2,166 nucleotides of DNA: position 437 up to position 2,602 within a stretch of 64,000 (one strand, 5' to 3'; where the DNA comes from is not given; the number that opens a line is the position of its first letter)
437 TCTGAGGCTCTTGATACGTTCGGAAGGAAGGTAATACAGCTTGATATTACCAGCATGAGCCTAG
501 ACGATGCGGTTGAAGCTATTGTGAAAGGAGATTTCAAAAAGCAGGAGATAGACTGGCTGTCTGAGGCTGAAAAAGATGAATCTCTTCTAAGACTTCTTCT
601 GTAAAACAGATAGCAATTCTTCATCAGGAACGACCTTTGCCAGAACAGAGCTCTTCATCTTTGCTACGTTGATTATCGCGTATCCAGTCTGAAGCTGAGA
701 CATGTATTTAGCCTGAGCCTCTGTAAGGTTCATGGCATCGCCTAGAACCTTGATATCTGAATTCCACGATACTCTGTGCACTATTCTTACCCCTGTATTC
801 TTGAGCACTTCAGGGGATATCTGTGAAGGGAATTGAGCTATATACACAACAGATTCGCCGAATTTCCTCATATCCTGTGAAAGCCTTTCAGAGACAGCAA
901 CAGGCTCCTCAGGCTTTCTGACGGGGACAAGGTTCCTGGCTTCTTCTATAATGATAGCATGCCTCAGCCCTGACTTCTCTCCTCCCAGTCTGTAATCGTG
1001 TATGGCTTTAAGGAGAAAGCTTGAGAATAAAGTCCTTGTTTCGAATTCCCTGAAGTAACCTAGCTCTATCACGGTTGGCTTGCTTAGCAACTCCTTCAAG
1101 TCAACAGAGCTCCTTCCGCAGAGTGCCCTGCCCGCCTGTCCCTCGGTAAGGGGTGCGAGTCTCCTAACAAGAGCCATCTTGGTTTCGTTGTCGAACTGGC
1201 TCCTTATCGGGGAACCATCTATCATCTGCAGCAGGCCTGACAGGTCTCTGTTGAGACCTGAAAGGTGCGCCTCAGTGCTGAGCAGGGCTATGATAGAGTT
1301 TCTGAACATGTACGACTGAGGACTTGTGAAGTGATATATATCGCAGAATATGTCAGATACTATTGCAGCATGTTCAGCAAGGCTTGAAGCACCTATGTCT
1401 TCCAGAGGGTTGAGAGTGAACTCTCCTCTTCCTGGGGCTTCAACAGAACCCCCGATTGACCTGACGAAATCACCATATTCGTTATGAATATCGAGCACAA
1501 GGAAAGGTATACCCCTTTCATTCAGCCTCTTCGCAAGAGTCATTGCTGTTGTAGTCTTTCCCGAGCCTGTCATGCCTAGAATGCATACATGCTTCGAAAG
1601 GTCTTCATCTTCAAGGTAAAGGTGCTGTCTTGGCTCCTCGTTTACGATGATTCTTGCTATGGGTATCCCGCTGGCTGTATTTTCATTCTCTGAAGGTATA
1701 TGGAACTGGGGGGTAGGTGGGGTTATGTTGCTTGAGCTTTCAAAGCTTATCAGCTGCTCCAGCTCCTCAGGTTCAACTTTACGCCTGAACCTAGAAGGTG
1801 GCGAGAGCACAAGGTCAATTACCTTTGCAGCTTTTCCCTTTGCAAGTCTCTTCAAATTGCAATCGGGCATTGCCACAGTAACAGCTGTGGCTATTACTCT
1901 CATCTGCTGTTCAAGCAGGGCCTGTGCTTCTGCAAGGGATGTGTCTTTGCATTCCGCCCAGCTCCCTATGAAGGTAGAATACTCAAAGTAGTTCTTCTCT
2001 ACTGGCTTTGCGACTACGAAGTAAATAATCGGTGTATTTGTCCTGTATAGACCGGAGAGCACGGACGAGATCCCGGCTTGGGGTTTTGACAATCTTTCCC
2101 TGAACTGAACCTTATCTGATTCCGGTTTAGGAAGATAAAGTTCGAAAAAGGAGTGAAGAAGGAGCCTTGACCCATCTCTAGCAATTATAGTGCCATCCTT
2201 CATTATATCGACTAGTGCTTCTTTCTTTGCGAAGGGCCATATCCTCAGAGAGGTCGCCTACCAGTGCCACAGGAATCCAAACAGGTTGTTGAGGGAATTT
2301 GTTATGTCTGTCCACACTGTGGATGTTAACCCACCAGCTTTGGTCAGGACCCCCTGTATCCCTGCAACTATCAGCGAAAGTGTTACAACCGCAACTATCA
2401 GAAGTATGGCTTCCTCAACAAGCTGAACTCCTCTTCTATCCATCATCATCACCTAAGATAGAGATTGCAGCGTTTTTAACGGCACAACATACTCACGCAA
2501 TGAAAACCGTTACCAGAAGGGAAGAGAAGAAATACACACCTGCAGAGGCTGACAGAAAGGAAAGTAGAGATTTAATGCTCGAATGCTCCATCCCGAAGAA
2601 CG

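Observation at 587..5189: Tad/Epd-like pilus operon ending in a HerA/FtsK-type ATPase: possible pilus-coupled macromolecule translocation module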

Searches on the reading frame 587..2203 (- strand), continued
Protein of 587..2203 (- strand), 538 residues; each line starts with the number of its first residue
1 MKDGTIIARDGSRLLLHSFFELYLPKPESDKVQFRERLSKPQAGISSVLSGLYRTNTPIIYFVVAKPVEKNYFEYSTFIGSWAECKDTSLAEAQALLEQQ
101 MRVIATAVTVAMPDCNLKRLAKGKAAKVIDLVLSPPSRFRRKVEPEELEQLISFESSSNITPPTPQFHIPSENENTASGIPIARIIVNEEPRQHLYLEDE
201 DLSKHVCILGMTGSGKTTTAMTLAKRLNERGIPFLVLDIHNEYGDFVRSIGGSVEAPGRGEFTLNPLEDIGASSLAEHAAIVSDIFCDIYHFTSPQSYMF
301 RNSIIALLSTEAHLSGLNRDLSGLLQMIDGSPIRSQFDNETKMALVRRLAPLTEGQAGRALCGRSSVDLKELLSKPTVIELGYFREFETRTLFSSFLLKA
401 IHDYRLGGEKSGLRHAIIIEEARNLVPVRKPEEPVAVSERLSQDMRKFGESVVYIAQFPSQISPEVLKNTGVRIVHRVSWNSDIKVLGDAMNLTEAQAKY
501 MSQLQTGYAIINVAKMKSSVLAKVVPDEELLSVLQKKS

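Call 95: find_encoding_contigs(protein=P0085, flank=9000, max_places=1)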
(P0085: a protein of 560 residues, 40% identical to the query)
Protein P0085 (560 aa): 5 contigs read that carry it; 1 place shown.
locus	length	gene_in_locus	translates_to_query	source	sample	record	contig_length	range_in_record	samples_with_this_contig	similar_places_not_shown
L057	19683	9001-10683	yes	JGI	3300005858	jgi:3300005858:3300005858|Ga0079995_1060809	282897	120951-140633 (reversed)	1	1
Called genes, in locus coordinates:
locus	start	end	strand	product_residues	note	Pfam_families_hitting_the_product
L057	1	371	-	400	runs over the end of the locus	PF00753:Lactamase_B, PF12706:Lactamase_B_2, PF16661:Lactamase_B_6, PF23023:Anti-Pycsar_Apyc1 (weak), PF10996:Beta-Casp, PF07521:RMMBL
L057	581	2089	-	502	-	PF01702:TGT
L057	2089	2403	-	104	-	PF14894:Lsm_C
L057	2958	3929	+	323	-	-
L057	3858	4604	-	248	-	-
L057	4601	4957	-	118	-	-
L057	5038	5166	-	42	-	-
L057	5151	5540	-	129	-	-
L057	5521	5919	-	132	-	-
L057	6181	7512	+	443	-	PF00437:T2SSE, PF27713:UCP018868 (weak), PF13401:AAA_22 (faint)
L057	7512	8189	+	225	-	-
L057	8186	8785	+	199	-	-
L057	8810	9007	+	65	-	-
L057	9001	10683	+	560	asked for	PF01935:DUF87, PF05872:HerA_C (faint)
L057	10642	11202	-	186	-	PF13238:AAA_18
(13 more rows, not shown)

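Call 97: search_protein_families(library=padloc, proteins=[window:587-2203:-], max_evalue=0.001)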
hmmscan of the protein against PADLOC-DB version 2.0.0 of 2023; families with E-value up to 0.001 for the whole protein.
window:587-2203:- (538 aa): 14 families
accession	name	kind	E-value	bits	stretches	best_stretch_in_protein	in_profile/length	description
PDLC04140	mad8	-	2.2e-22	78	1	202-517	26-292/314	mads_8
PDLC04105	HerA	-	3e-15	53.8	2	172-249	136-213/576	-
PDLC04103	HerA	-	1.1e-13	48.4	2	440-524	471-556/579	-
PDLC02185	HerA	-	4.2e-13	46.9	1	417-518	449-555/585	-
PDLC04100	HerA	-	2e-12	44.6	1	436-523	466-554/580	-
PDLC01055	HerA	-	4.8e-12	43.5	2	368-513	374-513/532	Type III coevolved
PDLC04106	HerA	-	1.2e-10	38.5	1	417-493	514-596/667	-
PDLC04102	HerA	-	6.3e-10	36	1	416-511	507-606/654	-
PDLC04097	HerA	-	5.1e-08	30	1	436-528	503-596/618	-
PDLC04098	HerA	-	2.2e-07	27.9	1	396-486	509-607/686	-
PDLC04104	HerA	-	0.0001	19.2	1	416-491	222-302/379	-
PDLC02188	HerA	-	0.00022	18.2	0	202-243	143-192/578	-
PDLC04101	HerA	-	0.00044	17.1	1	203-250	168-216/400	-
PDLC04107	HerA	-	0.00051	17.2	1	203-250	169-217/306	-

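Call 99: search_protein_families(library=ncbifam, proteins=[L018:9980-11479:+, L021:8735-11533:+, L025:6689-9355:+, L029:8630-11611:+, L033:8351-11581:+, L037:9521-11398:+], max_evalue=1e-8)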
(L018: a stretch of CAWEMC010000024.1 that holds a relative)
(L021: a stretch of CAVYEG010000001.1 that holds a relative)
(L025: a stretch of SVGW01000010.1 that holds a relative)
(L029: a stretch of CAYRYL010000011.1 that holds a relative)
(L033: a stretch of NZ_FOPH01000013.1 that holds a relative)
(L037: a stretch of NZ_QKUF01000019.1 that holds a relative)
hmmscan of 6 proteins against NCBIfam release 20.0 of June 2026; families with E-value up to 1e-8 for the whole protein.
L018:9980-11479:+ (499 aa): 3 families
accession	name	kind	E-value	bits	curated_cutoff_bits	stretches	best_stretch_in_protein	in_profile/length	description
NF053655.1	CedD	equivalog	2.3e-17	62.9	600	1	177-363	351-522/527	DNA-translocating ATPase CedD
NF033849.1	ser_rich_anae_1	subfamily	2e-11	42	650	1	11-334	761-1104/1163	serine-rich protein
NF042943.1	HerA_antiphage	equivalog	1.2e-10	40.6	800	0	218-382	407-561/566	anti-phage-associated helicase HerA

L021:8735-11533:+ (932 aa): 2 families
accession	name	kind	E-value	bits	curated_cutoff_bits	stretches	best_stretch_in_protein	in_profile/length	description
NF053655.1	CedD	equivalog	4.2e-17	62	600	1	698-777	435-514/527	DNA-translocating ATPase CedD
NF033849.1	ser_rich_anae_1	subfamily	1.1e-16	59.4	650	1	427-759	760-1107/1163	serine-rich protein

L025:6689-9355:+ (888 aa): 5 families
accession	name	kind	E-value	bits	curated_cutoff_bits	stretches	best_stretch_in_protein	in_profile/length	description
NF033849.1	ser_rich_anae_1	subfamily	1.3e-28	98.9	650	2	659-849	921-1104/1163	serine-rich protein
NF053655.1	CedD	equivalog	1.6e-22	79.8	600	1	705-871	374-515/527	DNA-translocating ATPase CedD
NF040819.1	helicase_HerA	equivalog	1.2e-13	50.5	970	1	665-881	290-514/561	DNA double-strand break repair helicase HerA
NF040937.1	HerA_Thermprot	equivalog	3.9e-12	45.3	800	0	660-881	254-461/487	DNA double-strand break repair helicase HerA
NF042944.1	HerA_antiphage_2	equivalog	6.7e-09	35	850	0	705-872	369-533/576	anti-phage-associated helicase HerA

L029:8630-11611:+ (993 aa): 2 families
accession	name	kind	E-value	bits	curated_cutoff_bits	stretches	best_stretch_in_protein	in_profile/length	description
NF033849.1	ser_rich_anae_1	subfamily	1.2e-13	49.4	650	1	444-773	744-1097/1163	serine-rich protein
NF053655.1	CedD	equivalog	1.8e-09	36.8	600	0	426-487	189-248/527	DNA-translocating ATPase CedD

L033:8351-11581:+ (1076 aa): 6 families
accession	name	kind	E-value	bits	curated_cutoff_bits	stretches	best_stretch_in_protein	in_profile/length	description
NF053655.1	CedD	equivalog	2.3e-23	82.7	600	1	688-907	324-525/527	DNA-translocating ATPase CedD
NF033849.1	ser_rich_anae_1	subfamily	3e-18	64.6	650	1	529-879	733-1108/1163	serine-rich protein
NF042943.1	HerA_antiphage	equivalog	3.1e-12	45.9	800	0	748-911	397-553/566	anti-phage-associated helicase HerA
NF040937.1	HerA_Thermprot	equivalog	5.5e-11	41.6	800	1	545-912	131-466/487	DNA double-strand break repair helicase HerA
NF040819.1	helicase_HerA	equivalog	1.1e-10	40.7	970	0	815-913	421-520/561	DNA double-strand break repair helicase HerA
NF042944.1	HerA_antiphage_2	equivalog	1.3e-10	40.7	850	0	768-928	409-563/576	anti-phage-associated helicase HerA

L037:9521-11398:+ (625 aa): 6 families
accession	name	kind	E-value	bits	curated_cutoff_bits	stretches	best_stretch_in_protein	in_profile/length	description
NF040819.1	helicase_HerA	equivalog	2.1e-34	119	970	2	472-595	401-516/561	DNA double-strand break repair helicase HerA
NF053655.1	CedD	equivalog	9.9e-25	87.2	600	2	469-593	415-525/527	DNA-translocating ATPase CedD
NF040937.1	HerA_Thermprot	equivalog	4.6e-24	84.7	800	1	440-593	317-461/487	DNA double-strand break repair helicase HerA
NF042944.1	HerA_antiphage_2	equivalog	1.3e-23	83.7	850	1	358-593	328-542/576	anti-phage-associated helicase HerA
NF042943.1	HerA_antiphage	equivalog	5.6e-23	81.3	800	1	466-593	427-549/566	anti-phage-associated helicase HerA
NF033849.1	ser_rich_anae_1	subfamily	4.1e-10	37.7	650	0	442-555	989-1099/1163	serine-rich protein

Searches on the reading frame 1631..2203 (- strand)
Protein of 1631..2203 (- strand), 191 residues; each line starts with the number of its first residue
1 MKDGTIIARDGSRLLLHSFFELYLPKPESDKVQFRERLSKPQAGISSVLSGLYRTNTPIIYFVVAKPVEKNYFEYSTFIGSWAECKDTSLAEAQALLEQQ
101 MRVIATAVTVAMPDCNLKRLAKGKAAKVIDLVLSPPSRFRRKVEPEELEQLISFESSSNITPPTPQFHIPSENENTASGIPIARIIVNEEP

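Call 75: predict_structure(alignment_id=A5)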
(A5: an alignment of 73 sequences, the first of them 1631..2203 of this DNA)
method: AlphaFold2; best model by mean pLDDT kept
length: 191 residues; sequences in the alignment: 73
mean_pLDDT: 78.3   pTM: 0.65
mean pLDDT of the five models: 78.3, 77.8, 77.1, 77.0, 76.8
residues with pLDDT >= 90: 78; 70-90: 41; 50-70: 62; < 50: 10
segments of 3 or more residues with pLDDT < 50: 155-157, 188-191
pLDDT, mean of each block of 10 residues (from residue 1): 90 95 77 55 80 93 88 90 95 97 96 93 90 66 61 50 63 61 52 44
secondary structure, 60 per line:
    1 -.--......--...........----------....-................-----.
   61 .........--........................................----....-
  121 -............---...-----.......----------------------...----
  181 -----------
elements in order: E5-10 E13-23 H34-37 H39-54 E60-69 E72-86 H87-111 E116-119 H122-133 H145-151

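Call 79: fold_search(model_id=the predicted structure, library=pdb)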
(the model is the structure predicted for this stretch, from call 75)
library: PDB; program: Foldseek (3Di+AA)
matches with E <= 10: 840; with E <= 0.001: 0
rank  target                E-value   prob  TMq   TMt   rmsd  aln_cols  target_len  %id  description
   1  2imo_A                2.1e-03  0.91  0.24  0.15  13.8       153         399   11  Crystal structure of allantoate amidohydrolase from Escherichia coli at pH 4.6 (released 2006-10-17)
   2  2nyi_A                2.9e-03  0.97  0.23  0.25   8.5       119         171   12  Crystal Structure of an Unknown Protein from Galdieria sulphuraria (released 2006-12-12)
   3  3n5f_A                3.7e-03  0.97  0.32  0.18  13.1       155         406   16  Crystal Structure of L-N-carbamoylase from Geobacillus stearothermophilus CECT43 (released 2011-05-25)
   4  2nyi_B                3.9e-03  0.97  0.23  0.25   8.2       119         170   12  Crystal Structure of an Unknown Protein from Galdieria sulphuraria (released 2006-12-12)
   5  3bzq                  4.7e-03  0.98  0.24  0.40   7.4       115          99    9  High resolution crystal structure of Nitrogen Regulatory Protein (Rv2919c) of Mycobacterium tuberculosis (released 2008-04-01)
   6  1z2l_B                4.7e-03  0.93  0.28  0.17  14.1       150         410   12  Crystal structure of Allantoate-amidohydrolase from E.coli K12 in complex with substrate Allantoate (released 2005-03-22)
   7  2imo_B                4.7e-03  0.84  0.24  0.15  13.8       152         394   12  Crystal structure of allantoate amidohydrolase from Escherichia coli at pH 4.6 (released 2006-10-17)
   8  1ysj_A                5.0e-03  0.97  0.28  0.17   8.4       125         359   14  Crystal Structure of Bacillus Subtilis YXEP Protein (APC1829), a Dinuclear Metal Binding Peptidase from M20 Family (released 2005-03-22)
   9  4pxd_A                5.3e-03  0.84  0.26  0.15  13.1       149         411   13  The crystal structure of EcAAH in complex with allantoate (released 2014-07-23)
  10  1z2l_A                5.6e-03  0.90  0.28  0.16  12.9       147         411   14  Crystal structure of Allantoate-amidohydrolase from E.coli K12 in complex with substrate Allantoate (released 2005-03-22)
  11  6wi5_A                7.2e-03  0.97  0.26  0.46   6.1       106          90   10  De novo designed protein Foldit4 (released 2020-04-22)
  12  1ysj_B                7.7e-03  0.94  0.28  0.17   8.5       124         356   14  Crystal Structure of Bacillus Subtilis YXEP Protein (APC1829), a Dinuclear Metal Binding Peptidase from M20 Family (released 2005-03-22)
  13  1r3n_B                1.2e-02  0.92  0.30  0.16   9.1       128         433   12  Crystal structure of beta-alanine synthase from Saccharomyces kluyveri (released 2003-11-11)
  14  4usi_C                1.3e-02  0.94  0.25  0.39   7.1       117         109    7  Nitrogen regulatory protein PII from Chlamydomonas reinhardtii in complex with MgATP and 2-oxoglutarate (released 2014-12-03)
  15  4ewt_B                1.3e-02  0.80  0.29  0.18  13.8       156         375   12  The crystal structure of a putative aminohydrolase from methicillin resistant Staphylococcus aureus (released 2013-02-20)
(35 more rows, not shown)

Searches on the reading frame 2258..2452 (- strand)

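Call 3: search_protein_families(library=pfam, proteins=[window:2258-2452:-], max_evalue=0.1)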
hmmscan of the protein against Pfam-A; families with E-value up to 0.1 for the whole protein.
window:2258-2452:- (64 aa): 1 family
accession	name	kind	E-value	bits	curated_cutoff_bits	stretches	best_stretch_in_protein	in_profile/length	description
PF19629.4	DUF6133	-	0.018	15.6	27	1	1-34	10-43/65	Family of unknown function (DUF6133)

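Call 4: search_protein_families(library=ncbifam, proteins=[window:2258-2452:-], max_evalue=0.1)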
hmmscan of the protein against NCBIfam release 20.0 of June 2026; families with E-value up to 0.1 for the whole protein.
window:2258-2452:- (64 aa): 2 families
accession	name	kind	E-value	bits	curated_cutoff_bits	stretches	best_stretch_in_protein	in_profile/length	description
TIGR00813.1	sss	superfamily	0.021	13.9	184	1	22-61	119-158/411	sodium/solute symporter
NF033663.1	AceI_fam_PACE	equivalog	0.023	14.8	180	1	1-53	1-57/136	AceI family chlorhexidine efflux PACE transporter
